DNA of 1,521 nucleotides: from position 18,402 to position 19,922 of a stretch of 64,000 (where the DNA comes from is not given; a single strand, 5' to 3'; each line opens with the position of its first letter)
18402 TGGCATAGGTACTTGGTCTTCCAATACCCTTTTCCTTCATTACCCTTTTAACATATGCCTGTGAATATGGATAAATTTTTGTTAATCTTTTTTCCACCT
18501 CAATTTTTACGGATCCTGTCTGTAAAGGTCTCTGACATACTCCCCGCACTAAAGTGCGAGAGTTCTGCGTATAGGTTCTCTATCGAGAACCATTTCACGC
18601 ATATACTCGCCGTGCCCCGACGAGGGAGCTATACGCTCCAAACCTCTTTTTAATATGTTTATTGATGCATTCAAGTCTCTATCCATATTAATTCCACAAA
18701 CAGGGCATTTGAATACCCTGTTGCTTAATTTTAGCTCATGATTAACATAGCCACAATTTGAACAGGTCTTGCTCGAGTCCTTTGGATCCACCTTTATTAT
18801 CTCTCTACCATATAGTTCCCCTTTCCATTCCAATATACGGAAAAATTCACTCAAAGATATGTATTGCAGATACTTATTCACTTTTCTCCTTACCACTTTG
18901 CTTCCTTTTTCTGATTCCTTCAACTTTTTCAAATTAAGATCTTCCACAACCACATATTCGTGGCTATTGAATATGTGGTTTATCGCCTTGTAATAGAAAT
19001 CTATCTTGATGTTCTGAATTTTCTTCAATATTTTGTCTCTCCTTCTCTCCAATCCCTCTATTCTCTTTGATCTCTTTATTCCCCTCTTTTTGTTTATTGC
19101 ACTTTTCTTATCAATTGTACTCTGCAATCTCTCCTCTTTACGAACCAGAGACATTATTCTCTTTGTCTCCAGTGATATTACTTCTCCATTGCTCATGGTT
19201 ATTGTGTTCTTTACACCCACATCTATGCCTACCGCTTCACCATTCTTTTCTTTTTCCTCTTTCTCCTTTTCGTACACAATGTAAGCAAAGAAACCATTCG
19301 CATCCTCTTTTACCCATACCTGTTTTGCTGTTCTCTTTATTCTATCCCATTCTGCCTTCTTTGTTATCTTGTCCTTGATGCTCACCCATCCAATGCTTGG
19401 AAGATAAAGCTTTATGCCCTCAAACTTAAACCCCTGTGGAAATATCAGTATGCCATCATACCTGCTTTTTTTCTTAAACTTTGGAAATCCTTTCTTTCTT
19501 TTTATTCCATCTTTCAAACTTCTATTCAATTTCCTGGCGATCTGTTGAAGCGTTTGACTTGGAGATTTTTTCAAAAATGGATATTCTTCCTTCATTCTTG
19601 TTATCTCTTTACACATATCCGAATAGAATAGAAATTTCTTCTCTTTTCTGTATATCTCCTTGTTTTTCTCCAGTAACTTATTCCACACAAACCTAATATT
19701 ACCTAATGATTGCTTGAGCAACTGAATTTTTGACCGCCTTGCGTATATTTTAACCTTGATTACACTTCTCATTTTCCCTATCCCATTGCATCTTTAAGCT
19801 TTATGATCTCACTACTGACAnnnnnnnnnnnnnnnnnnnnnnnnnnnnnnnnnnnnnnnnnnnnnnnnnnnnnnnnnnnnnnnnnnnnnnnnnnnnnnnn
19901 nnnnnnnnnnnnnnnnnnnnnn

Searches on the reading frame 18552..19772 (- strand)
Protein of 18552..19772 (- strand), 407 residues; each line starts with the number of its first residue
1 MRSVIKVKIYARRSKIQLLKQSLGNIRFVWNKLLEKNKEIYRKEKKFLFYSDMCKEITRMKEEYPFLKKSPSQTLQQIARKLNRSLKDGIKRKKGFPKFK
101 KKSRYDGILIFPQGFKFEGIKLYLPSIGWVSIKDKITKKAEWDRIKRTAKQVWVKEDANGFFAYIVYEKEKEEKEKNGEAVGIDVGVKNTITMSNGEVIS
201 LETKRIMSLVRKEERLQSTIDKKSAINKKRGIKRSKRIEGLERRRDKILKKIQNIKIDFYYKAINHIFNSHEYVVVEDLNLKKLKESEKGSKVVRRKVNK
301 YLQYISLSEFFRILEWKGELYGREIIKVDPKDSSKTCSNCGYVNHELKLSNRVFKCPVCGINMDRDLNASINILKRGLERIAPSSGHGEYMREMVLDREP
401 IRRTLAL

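Call 49: search_protein_families(library=pfam, proteins=[window:18552-19772:-], max_evalue=0.01)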
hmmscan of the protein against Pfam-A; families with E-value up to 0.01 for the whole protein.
window:18552-19772:- (407 aa): 4 families
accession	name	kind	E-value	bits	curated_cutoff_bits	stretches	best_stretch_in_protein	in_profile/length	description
PF07282.18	Cas12f1-like_TNB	-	8.1e-24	84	26.3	1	309-373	3-60/60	Cas12f1-like, TNB domain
PF01385.25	OrfB_IS605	-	3.8e-12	46.9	30.5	1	165-287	2-119/120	Probable transposase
PF12323.14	HTH_OrfB_IS605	-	1e-07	31.8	21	1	1-46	1-47/47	Helix-turn-helix domain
PF21349.2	RUBY_RBDX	-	0.0051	16.7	26.5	0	337-361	3-24/30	Rubrerythrin, rubredoxin-like domain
